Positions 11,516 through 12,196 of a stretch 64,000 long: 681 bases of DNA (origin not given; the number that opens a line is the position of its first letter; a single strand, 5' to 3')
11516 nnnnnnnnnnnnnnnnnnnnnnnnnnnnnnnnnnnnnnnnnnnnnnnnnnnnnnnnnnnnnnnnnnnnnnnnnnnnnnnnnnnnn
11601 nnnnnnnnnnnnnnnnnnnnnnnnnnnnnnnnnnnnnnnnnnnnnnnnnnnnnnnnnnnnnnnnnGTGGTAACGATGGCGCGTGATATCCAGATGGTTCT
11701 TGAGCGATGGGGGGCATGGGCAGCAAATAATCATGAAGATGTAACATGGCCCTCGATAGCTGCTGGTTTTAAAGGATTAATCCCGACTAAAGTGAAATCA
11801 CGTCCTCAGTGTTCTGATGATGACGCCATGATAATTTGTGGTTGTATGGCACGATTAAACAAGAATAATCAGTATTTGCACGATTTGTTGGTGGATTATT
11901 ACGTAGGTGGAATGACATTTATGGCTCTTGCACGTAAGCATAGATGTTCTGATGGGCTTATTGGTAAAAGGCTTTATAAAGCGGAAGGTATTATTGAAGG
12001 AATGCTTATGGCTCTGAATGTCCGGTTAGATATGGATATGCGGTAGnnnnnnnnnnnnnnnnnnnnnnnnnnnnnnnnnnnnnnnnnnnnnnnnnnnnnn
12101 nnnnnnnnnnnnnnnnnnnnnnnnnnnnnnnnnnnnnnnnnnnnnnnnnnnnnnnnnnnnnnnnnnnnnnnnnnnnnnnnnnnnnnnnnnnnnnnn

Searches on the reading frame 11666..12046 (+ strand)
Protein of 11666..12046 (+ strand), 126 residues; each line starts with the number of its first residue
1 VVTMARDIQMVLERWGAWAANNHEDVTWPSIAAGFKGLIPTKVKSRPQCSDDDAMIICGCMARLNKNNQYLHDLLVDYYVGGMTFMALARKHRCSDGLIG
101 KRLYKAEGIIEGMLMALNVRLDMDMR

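Call 4: search_protein_families(library=pfam, proteins=[window:11666-12046:+], max_evalue=0.01)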
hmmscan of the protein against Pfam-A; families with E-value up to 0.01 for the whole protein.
window:11666-12046:+ (126 aa): 1 family
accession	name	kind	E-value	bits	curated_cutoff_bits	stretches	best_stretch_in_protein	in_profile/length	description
PF06530.18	Phage_antitermQ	-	4.9e-52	175.3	26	1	6-122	2-118/118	Phage antitermination protein Q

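Call 5: search_protein_families(library=ncbifam, proteins=[window:11666-12046:+], max_evalue=0.01)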
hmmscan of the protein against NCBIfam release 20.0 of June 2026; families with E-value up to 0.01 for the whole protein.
window:11666-12046:+ (126 aa): 0 families

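Call 7: search_solved_structures(query=window:11666-12046:+, max_evalue=10, show_alignments=2)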
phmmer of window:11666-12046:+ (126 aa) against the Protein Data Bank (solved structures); distinct sequences matched with E-value up to 10: 2.
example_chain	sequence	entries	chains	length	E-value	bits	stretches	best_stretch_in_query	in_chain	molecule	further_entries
6p18_P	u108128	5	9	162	6.9e-08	35.5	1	12-93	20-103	Q protein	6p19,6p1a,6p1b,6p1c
6jnx_P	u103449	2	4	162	6.9e-08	35.5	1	12-93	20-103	Antiterminator Q protein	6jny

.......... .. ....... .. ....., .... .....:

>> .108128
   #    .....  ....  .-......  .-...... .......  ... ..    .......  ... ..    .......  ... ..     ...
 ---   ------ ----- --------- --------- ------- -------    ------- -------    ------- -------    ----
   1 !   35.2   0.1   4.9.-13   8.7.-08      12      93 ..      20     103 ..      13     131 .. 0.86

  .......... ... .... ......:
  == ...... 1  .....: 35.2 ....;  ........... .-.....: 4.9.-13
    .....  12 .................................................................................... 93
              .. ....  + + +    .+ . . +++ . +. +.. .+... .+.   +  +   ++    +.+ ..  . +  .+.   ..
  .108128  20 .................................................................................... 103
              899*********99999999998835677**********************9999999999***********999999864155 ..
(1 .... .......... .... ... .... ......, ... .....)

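Call 30: search_dna_similar(query=window:11675-12046:+, collection=phages, mode=protein, max_rows=40, rows=spread)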
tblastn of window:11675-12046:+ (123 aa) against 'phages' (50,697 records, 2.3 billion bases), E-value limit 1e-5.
Records with a match: 401; places in all: 401; records where one place covers at least 80% of the query: 399.
Best place of each record, by identity: 80-90% 197; 60-80% 136; <60% 68.
By first word of the organism name: Escherichia 139; Stx2a-converting 123; Stx1a-converting 47; Enterobacteria 23; Stx2-converting 19; Bacteriophage 15; Shigella 12; Stx 6; Stx1 4; Klebsiella 4; and 7 more.
By host as written in the record: - 228; Escherichia coli 23; Escherichia coli ECOR13 10; Escherichia coli O157:H7 7; Escherichia coli K514 (EHEC) 7; Escherichia coli C 5; Candidatus Hamiltonella defensa 5; Escherichia coli str. K-12 substr. MG1655 4; and 89 more.
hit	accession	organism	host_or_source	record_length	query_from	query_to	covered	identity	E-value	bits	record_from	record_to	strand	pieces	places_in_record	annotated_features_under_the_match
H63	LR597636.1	Escherichia phage ev207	-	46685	1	122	99%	86.1%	2e-65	219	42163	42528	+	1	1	Antitermination protein Q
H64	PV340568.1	Escherichia phage PhiR49_1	Escherichia coli ECOR13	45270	1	122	99%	86.1%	4e-65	218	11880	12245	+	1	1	antitermination protein Q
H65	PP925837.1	Escherichia phage Turner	Escherichia coli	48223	1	122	99%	85.2%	1e-64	216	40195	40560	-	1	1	anti-termination protein Q-like protein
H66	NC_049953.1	Escherichia phage ev099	-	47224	1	122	99%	84.4%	1e-63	214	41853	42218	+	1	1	anti-termination protein Q-like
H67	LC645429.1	Stx1a-converting phage Stx1_111698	-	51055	1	121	98%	82.6%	2e-61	207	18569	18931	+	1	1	none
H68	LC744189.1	Stx1a-converting phage Stx1a_EH182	-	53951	1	121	98%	82.6%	2e-61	207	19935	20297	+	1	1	none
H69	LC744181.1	Stx1a-converting phage Stx1a_NIID112183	-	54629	1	121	98%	82.6%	2e-61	207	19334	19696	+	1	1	none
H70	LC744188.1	Stx1a-converting phage Stx1a_NIID132265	-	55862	1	121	98%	82.6%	2e-61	207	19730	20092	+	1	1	record has no annotation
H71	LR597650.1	Escherichia phage Lambda_ev203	-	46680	1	121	98%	81.8%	8e-61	206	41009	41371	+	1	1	Antitermination protein Q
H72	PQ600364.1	Escherichia phage phiSTEC1589-Stx1c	Escherichia sp.; serotype: O112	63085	1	121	98%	81.8%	1e-60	205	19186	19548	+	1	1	antitermination protein Q | NinH protein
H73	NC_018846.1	Escherichia phage P13374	Escherichia coli CB13374, serotype ...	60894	1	121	98%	81.8%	2e-60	204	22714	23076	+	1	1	q: antitermination protein | NinH family protein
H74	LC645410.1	Stx2a-converting phage Stx2_PV11-77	-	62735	1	121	98%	81.8%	2e-60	204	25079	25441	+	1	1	none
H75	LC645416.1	Stx2a-converting phage Stx2_131713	-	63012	1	121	98%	81.8%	2e-60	204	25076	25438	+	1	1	none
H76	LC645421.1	Stx2a-converting phage Stx2_09E126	-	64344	1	121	98%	81.8%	2e-60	204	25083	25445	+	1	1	none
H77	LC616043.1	Stx2a-converting phage Stx2_3725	-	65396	1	121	98%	81.8%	2e-60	204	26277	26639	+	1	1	none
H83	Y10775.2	Escherichia phage 933W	E.coli serotype O157:H7 EDL933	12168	1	121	98%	79.3%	5e-59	201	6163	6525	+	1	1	unnamed protein product; orf17; homologous to Q gene | unnamed protein product; orf16; homologous to ninH gene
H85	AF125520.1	Escherichia phage 933W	Escherichia coli O157:H7, strain EDL933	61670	1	121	98%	79.3%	5e-59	201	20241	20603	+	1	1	Q: antitermination protein Q | L0098: hypothetical protein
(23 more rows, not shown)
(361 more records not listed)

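Call 31: get_annotated_region(hit=H85, flank=3000)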
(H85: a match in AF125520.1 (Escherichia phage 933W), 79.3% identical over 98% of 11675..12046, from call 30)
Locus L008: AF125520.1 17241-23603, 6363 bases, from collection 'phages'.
description: Bacteriophage 933W, complete genome.
organism: Escherichia phage 933W (NCBI taxid 10730)
taxonomy: Viruses; Duplodnaviria; Heunggongvirae; Uroviricota; Caudoviricetes; Sepvirinae; Traversvirus; Traversvirus tv933W
host: Escherichia coli O157:H7, strain EDL933; source: -; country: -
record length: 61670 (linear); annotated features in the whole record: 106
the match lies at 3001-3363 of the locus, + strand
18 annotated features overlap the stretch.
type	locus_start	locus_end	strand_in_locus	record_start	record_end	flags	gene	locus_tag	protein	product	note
CDS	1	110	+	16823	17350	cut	L0094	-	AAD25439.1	putative DNA N-6-adenine-methyltransferase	similar to methylases of bacteriophage HP1 and T1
CDS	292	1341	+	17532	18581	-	L0095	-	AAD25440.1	hypothetical protein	-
CDS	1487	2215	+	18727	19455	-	roi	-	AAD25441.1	DNA-binding protein Roi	similar to Roi protein of bacteriophage H19B and HK022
CDS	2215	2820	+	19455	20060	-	L0097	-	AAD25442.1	hypothetical protein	similar to NinG ORF204 protein of bacteriophage lambda and P22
CDS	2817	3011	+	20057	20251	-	L0098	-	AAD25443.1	hypothetical protein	similar to NinH ORF68 protein of bacteriophage lambda and P22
CDS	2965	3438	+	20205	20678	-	Q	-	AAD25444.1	antitermination protein Q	similar to Q protein of bacteriophage H19B and DLP12; late gene regulator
regulatory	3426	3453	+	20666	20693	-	-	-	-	promoter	pR'; putative late promoter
regulatory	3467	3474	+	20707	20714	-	-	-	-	other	qut; putative Q-utilization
regulatory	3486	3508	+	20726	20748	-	-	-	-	terminator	possible rho-independent terminator upstream of the tRNA genes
regulatory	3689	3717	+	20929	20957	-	-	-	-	terminator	possible rho-independent terminator upstream of tRNA genes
regulatory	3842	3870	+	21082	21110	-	-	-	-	promoter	pT; putative tRNA promoter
tRNA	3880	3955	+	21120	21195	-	ileZ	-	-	tRNA-Ile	codon recognized: AUA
tRNA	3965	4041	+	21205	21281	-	argN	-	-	tRNA-Arg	codons recognized: CGH; CGG?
tRNA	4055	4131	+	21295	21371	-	argO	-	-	tRNA-Arg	codon recognized: AGA; AGG?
regulatory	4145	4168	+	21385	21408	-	-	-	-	terminator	possible rho-independent terminator upstream of the stx genes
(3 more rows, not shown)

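Call 32: get_annotated_region(hit=H63, flank=3000)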
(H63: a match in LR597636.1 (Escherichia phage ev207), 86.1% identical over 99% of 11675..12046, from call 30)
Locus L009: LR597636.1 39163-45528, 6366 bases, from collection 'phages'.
description: Escherichia phage Lambda_ev207 genome assembly, chromosome: 1.
organism: Escherichia phage ev207 (NCBI taxid 2847062)
taxonomy: Viruses; Duplodnaviria; Heunggongvirae; Uroviricota; Caudoviricetes; Jouyvirus; Jouyvirus ev207
host: -; source: -; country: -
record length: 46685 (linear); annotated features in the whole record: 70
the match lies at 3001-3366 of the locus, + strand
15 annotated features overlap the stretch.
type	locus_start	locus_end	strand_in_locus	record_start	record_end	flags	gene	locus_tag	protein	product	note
CDS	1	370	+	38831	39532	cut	-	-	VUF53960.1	host replicative helicase loader Lambda_P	-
CDS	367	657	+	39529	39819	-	-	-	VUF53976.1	Ren protein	-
CDS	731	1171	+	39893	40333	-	-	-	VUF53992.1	Phage NinB-Orf, RecA mediator, for DNA recombination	-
CDS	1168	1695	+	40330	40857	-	-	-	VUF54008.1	Phage-associated DNA N-6-adenine methyltransferase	-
CDS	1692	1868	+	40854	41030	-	-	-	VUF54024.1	Protein NinE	-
CDS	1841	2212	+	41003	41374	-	-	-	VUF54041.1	Phage NinX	-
CDS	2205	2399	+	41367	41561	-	-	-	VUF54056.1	hypothetical protein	-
CDS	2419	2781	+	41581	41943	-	-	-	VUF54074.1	Holliday junction resolvase / Crossover junction endodeoxyribonuclease rusA (EC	-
CDS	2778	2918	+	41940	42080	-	-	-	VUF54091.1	Uncharacterized protein YlcG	-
CDS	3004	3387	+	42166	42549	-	-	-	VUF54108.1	Antitermination protein Q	-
CDS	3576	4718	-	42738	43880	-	-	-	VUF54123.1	Outer membrane porin OmpD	-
CDS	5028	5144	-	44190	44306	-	-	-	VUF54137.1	hypothetical protein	-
CDS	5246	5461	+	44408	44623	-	-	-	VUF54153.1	Phage holin, lysis protein S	-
CDS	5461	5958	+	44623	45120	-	-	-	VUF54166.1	Lysozyme (EC @ Phage lysozyme (EC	-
CDS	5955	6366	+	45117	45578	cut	-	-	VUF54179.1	Rz endopeptidase from lambdoid phage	-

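Call 67: search_protein_families(library=pfam, proteins=[L008:2965-3438:+], max_evalue=0.001)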
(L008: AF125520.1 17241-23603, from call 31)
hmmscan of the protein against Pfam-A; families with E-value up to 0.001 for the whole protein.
L008:2965-3438:+ (157 aa): 1 family
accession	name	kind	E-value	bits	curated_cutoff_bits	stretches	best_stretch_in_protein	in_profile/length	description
PF06530.18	Phage_antitermQ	-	1.4e-50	170.6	26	1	14-131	1-118/118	Phage antitermination protein Q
